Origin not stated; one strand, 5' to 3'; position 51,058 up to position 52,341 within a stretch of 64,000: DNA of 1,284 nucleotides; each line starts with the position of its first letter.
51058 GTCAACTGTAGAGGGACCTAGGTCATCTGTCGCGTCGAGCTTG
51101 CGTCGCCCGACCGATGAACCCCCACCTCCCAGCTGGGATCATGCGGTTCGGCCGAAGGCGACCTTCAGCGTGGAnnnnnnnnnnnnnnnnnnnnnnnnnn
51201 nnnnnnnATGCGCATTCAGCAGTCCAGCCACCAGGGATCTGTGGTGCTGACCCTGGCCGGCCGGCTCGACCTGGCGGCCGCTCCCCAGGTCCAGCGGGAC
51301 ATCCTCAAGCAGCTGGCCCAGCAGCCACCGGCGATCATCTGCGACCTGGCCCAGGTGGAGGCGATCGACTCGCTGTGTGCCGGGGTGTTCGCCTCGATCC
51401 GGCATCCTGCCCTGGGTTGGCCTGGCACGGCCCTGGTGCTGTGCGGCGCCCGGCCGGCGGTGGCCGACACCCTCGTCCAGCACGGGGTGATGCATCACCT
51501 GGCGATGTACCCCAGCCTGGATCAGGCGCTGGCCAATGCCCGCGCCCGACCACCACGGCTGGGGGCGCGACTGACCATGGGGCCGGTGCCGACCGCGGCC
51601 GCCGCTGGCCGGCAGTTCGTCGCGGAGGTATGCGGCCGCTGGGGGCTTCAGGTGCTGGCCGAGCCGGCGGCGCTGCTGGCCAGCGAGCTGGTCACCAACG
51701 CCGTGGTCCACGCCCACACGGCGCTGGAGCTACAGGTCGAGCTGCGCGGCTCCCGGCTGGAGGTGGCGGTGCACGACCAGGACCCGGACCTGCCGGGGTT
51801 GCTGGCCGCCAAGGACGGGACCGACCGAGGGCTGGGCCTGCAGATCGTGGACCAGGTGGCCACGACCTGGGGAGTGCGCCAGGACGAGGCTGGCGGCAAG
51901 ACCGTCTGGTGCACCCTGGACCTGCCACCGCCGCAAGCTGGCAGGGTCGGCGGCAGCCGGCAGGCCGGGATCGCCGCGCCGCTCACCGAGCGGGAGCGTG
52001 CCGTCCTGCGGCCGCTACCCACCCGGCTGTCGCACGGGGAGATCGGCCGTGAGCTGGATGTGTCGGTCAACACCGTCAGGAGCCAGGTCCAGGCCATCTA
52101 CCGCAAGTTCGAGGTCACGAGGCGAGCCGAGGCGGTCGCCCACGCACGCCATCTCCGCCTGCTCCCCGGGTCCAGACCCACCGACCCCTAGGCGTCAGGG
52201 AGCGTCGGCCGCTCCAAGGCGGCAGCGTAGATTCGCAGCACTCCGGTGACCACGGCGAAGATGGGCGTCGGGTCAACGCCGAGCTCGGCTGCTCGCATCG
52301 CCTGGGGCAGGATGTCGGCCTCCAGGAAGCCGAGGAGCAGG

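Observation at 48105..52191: Unusual STAS–RsbW-like kinase–LuxR-HTH fusion protein divergent from a MASE1 histidine kinase / receiver / NarL-regulator set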

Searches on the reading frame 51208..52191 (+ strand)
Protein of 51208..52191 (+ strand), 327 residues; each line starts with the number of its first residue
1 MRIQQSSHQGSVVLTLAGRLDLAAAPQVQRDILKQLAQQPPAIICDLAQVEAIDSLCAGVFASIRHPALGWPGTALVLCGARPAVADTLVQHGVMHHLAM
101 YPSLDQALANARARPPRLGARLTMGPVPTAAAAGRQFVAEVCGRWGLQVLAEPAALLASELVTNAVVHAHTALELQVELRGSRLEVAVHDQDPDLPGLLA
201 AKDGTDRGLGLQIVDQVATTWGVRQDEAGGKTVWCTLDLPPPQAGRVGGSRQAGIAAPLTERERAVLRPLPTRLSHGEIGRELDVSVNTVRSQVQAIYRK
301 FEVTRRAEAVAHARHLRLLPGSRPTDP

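Call 3: search_protein_families(library=pfam, proteins=[window:51208-52191:+], max_evalue=0.1)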
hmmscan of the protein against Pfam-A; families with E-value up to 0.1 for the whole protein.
window:51208-52191:+ (327 aa): 8 families
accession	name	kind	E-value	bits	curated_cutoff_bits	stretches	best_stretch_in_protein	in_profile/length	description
PF01740.26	STAS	-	1.7e-14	53.9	22.6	1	7-107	6-106/106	STAS domain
PF00196.25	GerE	-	3.7e-10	39.7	23.5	1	258-313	2-57/57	Bacterial regulatory proteins, luxR family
PF13466.11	STAS_2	-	1.4e-09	38.5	29.2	1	14-94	1-79/80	STAS domain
PF02518.31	HATPase_c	-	3.2e-07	31.2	26.4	1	156-240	8-110/111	Histidine kinase-, DNA gyrase B-, and HSP90-like ATPase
PF13581.12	HATPase_c_2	-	4e-07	30.5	27.4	1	129-235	6-125/127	Histidine kinase-like ATPase domain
PF08281.18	Sigma70_r4_2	-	0.0013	18.8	25.7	1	274-298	27-51/54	Sigma-70, region 4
PF04545.22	Sigma70_r4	-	0.0029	17.5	24.1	1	259-293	5-40/50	Sigma-70, region 4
PF08279.18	HTH_11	-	0.023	15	25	0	273-297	15-39/55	HTH domain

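Call 4: search_protein_families(library=ncbifam, proteins=[window:51208-52191:+], max_evalue=0.1)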
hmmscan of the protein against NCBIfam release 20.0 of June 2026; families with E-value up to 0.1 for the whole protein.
window:51208-52191:+ (327 aa): 25 families
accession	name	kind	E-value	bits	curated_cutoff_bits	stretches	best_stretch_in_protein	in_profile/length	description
TIGR00377.1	ant_ant_sig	superfamily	4.2e-12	45.9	53.45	1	1-106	3-108/108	anti-sigma factor antagonist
NF047785.1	respo_reg_MadR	equivalog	1.4e-10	40.9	300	1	257-317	147-207/209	MadR family response regulator transcription factor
NF003420.0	PRK04841.1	equivalog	3e-09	35.5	537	1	257-319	837-899/903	HTH-type transcriptional regulator MalT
NF041045.1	RsbA_anti_sig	subfamily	8e-09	35.1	210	1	104-236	165-301/303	anti-sigma factor RsbA family regulatory protein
TIGR03020.2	EpsA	equivalog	6.6e-07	29.2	170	1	256-313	188-245/247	XrtB/PEP-CTERM-associated transcriptional regulator EpsA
NF007505.1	PRK10100.1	equivalog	1.2e-06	28.3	250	1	256-314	142-200/204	biofilm master transcriptional regulator CsgD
TIGR02886.1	spore_II_AA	equivalog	5.1e-06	26.4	114.75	1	6-108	4-106/106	anti-sigma F factor antagonist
NF007935.0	PRK10651.1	equivalog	5.3e-06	25.7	250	1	257-312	154-209/216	two-component system response regulator NarL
NF052445.1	RespRegMctR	equivalog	2.9e-05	23.6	300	1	254-312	140-198/205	two-component system response regulator MctR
NF041232.1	BagY_FevT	exception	4.1e-05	22.6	700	1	258-311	296-349/367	LuxR family transcriptional regulator BagY/FevT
NF041830.1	RR_TF_ErdR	exception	0.00065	19.5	390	1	252-311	145-203/213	response regulator transcription factor ErdR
TIGR03541.1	reg_near_HchA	equivalog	0.00083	18.9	215.6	1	251-313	164-226/232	PA1136 family autoinducer-binding transcriptional regulator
NF007708.0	PRK10403.1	equivalog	0.001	18.6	343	1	258-309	153-204/215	nitrate/nitrite response regulator protein NarP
NF011896.0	PRK15369.1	equivalog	0.0016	18.1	242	1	258-318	149-209/211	two component system response regulator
NF007403.0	PRK09935.1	equivalog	0.0038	16.9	271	1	255-318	146-209/210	fimbria biosynthesis transcriptional regulator FimZ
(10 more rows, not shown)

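Call 7: find_homologous_proteins(query=window:51208-52188:+, max_evalue=0.001)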
Query window:51208-52188:+ (327 aa): 356 proteins with E <= 0.001 among 8000 candidates; the best 120 are listed.
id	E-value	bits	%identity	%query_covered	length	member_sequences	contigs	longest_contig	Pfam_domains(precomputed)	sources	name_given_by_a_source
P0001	1.5e-197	673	95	100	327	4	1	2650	PF01740.27,PF00196.26,PF13581.13,PF02518.32,PF13466.13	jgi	jgi:anti-anti-sigma factor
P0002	9.1e-182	621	90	100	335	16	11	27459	PF01740.27,PF00196.26,PF13581.13,PF02518.32,PF13466.13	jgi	jgi:anti-anti-sigma factor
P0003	5.7e-168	576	91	75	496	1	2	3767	PF01740.27,PF00196.26,PF13581.13,PF02518.32,PF13466.13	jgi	jgi:anti-anti-sigma factor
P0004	1.2e-123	430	82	77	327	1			PF01740.27,PF13581.13,PF02518.32,PF13466.13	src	-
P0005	5.6e-123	428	81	77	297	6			PF01740.27,PF13581.13,PF02518.32,PF13466.13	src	-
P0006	7.1e-122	424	80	77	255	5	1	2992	PF01740.27,PF13581.13,PF02518.32,PF13466.13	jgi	jgi:anti-anti-sigma factor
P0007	1.7e-121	423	81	76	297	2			PF01740.27,PF13581.13,PF02518.32,PF13466.13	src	-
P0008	2.1e-118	413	78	77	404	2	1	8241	PF01740.27,PF13581.13,PF02518.32,PF25199.2,PF13466.13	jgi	jgi:anti-anti-sigma factor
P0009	2.9e-116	406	83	72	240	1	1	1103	PF01740.27,PF02518.32,PF13466.13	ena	-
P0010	1.7e-115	404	77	77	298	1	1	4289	PF01740.27,PF13581.13,PF02518.32,PF13466.13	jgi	jgi:anti-anti-sigma factor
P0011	4.8e-114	399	79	74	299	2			PF01740.27,PF13466.13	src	-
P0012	3.8e-113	396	76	77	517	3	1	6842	PF01740.27,PF13191.13,PF13466.13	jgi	jgi:anti-anti-sigma factor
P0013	2.1e-112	393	75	77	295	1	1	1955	PF01740.27,PF13466.13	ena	-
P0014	4.5e-112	392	75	77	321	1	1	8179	PF01740.27,PF13581.13,PF02518.32,PF13466.13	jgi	jgi:anti-anti-sigma factor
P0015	6.5e-112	392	74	76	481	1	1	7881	PF01740.27,PF00196.26,PF13581.13,PF08281.19,PF00072.31,PF13466.13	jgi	jgi:DNA-binding NarL/FixJ family response regulator/anti-anti-sigma regulatory factor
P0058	6.8e-86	306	76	65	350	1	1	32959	PF01740.27,PF13466.13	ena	-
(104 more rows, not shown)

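Call 10: find_related_loci(query=window:51208-52188:+, collection=genome_contigs, flank=10000)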
Query window:51208-52188:+ (327 aa) in genome_contigs; peptide patterns used: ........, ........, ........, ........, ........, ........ (x = any residue, [..] = any of these).
128 stretches matched a pattern; 2 encode a relative of the query (tblastn E <= 1e-3); 2 distinct loci.
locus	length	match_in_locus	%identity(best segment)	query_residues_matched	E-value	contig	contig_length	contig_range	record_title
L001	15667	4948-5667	72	1-240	1e-104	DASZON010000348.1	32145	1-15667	MAG TPA_asm: Actinomycetota bacterium isolate SMAG_U5946 k141_3569990, whole genome shotgun sequence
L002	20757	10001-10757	80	1-252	3e-96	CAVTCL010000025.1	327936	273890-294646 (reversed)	MAG: uncultured Actinomycetota bacterium isolate MFD00962.bin.2.98 genome assembly, contig: contig_61187, whole genome s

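Call 14: search_protein_families(library=pfam, proteins=[L002:10856-14431:+, L002:9120-9776:-, L002:6315-9098:-, L002:10001-10381:+, L002:10371-10757:+, L001:4897-6108:+, L001:6109-7719:+], max_evalue=0.01)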
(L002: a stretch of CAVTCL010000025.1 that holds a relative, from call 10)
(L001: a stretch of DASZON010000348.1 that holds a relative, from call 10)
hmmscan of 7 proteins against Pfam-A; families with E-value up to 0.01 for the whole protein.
L002:10856-14431:+ (1191 aa): 5 families
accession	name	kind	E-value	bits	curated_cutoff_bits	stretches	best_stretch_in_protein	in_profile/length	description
PF13520.12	AA_permease_2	-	1.1e-23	84.3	27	1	775-1170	14-401/427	Amino acid permease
PF00324.27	AA_permease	-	4.2e-17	62.4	24.6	1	779-1181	8-428/470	Amino acid permease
PF00196.25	GerE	-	1.8e-13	50.3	23.5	1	674-729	2-57/57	Bacterial regulatory proteins, luxR family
PF17874.7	TPR_MalT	-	1.4e-07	31.6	45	1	465-644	16-194/336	MalT-like TPR region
PF13432.12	TPR_16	-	0.0082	17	32.7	1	537-598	5-57/65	Tetratricopeptide repeat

L002:9120-9776:- (218 aa): 0 families

L002:6315-9098:- (927 aa): 9 families
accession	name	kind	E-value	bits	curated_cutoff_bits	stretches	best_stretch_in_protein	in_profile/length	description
PF17874.7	TPR_MalT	-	7.5e-32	111.3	45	1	504-835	4-336/336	MalT-like TPR region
PF00196.25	GerE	-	2.1e-13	50.1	23.5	1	866-921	2-57/57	Bacterial regulatory proteins, luxR family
PF13191.12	AAA_16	-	1.5e-07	32.5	32.6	1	69-206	11-165/167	AAA ATPase domain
PF08281.18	Sigma70_r4_2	-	1.1e-06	28.6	25.7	1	862-902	6-47/54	Sigma-70, region 4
PF13401.12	AAA_22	-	1.3e-05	26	27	1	79-197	4-109/130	AAA domain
PF04545.22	Sigma70_r4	-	3.2e-05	23.8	24.1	1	864-909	2-48/50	Sigma-70, region 4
PF13424.12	TPR_12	-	0.00012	22.6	30.1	1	543-614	2-75/77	Tetratricopeptide repeat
PF25058.1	ARM_TT21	-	0.00034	21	27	1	602-691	32-120/155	Tetratricopeptide repeat protein 21 ARM repeat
PF13374.12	TPR_10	-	0.0013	19.1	27.5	0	544-569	2-27/42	Tetratricopeptide repeat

L002:10001-10381:+ (127 aa): 2 families
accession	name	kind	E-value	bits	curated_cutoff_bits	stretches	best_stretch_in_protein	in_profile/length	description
PF01740.26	STAS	-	9.5e-12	45.1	22.6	1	7-107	6-106/106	STAS domain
PF13466.11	STAS_2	-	1.9e-08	34.8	29.2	1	14-92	1-77/80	STAS domain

L002:10371-10757:+ (129 aa): 2 families
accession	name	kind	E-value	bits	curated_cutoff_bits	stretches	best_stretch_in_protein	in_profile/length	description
PF13581.12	HATPase_c_2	-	6.8e-07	29.8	27.4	1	16-102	16-116/127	Histidine kinase-like ATPase domain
PF02518.31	HATPase_c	-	5.7e-05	24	26.4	1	33-99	8-88/111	Histidine kinase-, DNA gyrase B-, and HSP90-like ATPase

L001:4897-6108:+ (403 aa): 4 families
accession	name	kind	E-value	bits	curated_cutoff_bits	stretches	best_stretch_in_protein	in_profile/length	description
PF01740.26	STAS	-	1.9e-13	50.5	22.6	1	24-124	6-106/106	STAS domain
PF13466.11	STAS_2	-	2.6e-08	34.4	29.2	1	33-111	3-79/80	STAS domain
PF13581.12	HATPase_c_2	-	4.7e-08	33.5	27.4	1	145-250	5-123/127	Histidine kinase-like ATPase domain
PF02518.31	HATPase_c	-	0.0014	19.5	26.4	1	171-254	6-107/111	Histidine kinase-, DNA gyrase B-, and HSP90-like ATPase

L001:6109-7719:+ (536 aa): 2 families
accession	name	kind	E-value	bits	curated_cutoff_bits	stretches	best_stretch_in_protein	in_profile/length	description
PF01522.26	Polysacc_deac_1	-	3.8e-27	95.1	23.1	1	340-458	4-121/124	Polysaccharide deacetylase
PF13517.12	FG-GAP_3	-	0.01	16.9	26.9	0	192-228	19-56/61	FG-GAP-like repeat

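Call 16: find_encoding_contigs(protein=P0002, flank=10000, max_places=8)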
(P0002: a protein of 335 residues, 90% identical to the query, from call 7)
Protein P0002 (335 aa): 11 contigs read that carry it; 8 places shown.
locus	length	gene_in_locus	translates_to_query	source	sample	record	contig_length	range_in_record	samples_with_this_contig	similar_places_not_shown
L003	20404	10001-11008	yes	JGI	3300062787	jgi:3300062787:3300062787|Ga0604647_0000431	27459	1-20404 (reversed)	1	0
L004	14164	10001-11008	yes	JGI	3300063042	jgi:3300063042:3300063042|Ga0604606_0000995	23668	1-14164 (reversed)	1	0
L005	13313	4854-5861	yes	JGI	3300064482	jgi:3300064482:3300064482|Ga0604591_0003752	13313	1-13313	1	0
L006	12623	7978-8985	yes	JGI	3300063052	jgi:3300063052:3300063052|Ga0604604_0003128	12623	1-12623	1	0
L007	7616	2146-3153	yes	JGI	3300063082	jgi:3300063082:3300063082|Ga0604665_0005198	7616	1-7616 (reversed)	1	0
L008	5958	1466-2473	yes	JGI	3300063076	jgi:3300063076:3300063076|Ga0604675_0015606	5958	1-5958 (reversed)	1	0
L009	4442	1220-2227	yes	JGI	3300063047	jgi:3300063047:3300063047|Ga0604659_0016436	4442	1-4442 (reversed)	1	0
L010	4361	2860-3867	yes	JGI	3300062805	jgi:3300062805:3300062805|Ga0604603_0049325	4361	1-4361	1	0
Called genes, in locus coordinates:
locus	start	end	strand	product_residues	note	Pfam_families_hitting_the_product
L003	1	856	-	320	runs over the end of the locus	PF00561:Abhydrolase_1, PF12146:Hydrolase_4 (weak), PF12697:Abhydrolase_6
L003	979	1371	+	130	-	PF01243:PNPOx_N, PF12900:Pyridox_ox_2 (weak)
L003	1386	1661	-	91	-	-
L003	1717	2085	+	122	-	PF03795:YCII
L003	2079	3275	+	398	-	PF04542:Sigma70_r2, PF08281:Sigma70_r4_2, PF20239:DUF6596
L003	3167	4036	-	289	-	PF13424:TPR_12, PF13374:TPR_10 (faint)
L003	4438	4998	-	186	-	PF13191:AAA_16 (weak)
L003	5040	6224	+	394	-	-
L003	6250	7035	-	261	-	-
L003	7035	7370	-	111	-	PF03551:PadR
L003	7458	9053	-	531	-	PF05231:MASE1, PF07730:HisKA_3, PF02518:HATPase_c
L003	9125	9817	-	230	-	PF00072:Response_reg, PF08281:Sigma70_r4_2, PF00196:GerE, PF04545:Sigma70_r4 (weak)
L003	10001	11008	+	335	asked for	PF01740:STAS, PF13466:STAS_2, PF13581:HATPase_c_2 (weak), PF02518:HATPase_c (weak), PF00196:GerE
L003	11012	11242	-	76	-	-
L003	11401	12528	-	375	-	PF01565:FAD_binding_4, PF08031:BBE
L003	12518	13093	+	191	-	-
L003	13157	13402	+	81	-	-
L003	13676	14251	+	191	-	PF00891:Methyltransf_2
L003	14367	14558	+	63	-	PF01019:G_glu_transpept (weak)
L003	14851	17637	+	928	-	PF13191:AAA_16, PF00196:GerE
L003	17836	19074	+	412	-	PF06441:EHN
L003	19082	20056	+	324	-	PF00578:AhpC-TSA, PF08534:Redoxin (weak), PF13905:Thioredoxin_8, PF17991:Thioredoxin_10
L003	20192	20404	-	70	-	?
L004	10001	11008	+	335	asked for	PF01740:STAS, PF13466:STAS_2, PF13581:HATPase_c_2 (weak), PF02518:HATPase_c (weak), PF00196:GerE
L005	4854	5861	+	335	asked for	PF01740:STAS, PF13466:STAS_2, PF13581:HATPase_c_2 (weak), PF02518:HATPase_c (weak), PF00196:GerE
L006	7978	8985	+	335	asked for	PF01740:STAS, PF13466:STAS_2, PF13581:HATPase_c_2 (weak), PF02518:HATPase_c (weak), PF00196:GerE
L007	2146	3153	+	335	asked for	PF01740:STAS, PF13466:STAS_2, PF13581:HATPase_c_2 (weak), PF02518:HATPase_c (weak), PF00196:GerE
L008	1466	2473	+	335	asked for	PF01740:STAS, PF13466:STAS_2, PF13581:HATPase_c_2 (weak), PF02518:HATPase_c (weak), PF00196:GerE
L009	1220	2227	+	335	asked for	PF01740:STAS, PF13466:STAS_2, PF13581:HATPase_c_2 (weak), PF02518:HATPase_c (weak), PF00196:GerE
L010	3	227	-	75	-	?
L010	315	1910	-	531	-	PF05231:MASE1, PF07730:HisKA_3, PF02518:HATPase_c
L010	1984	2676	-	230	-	PF00072:Response_reg, PF08281:Sigma70_r4_2, PF00196:GerE, PF04545:Sigma70_r4 (weak)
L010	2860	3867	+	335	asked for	PF01740:STAS, PF13466:STAS_2, PF13581:HATPase_c_2 (weak), PF02518:HATPase_c (weak), PF00196:GerE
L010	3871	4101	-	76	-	-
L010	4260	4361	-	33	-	?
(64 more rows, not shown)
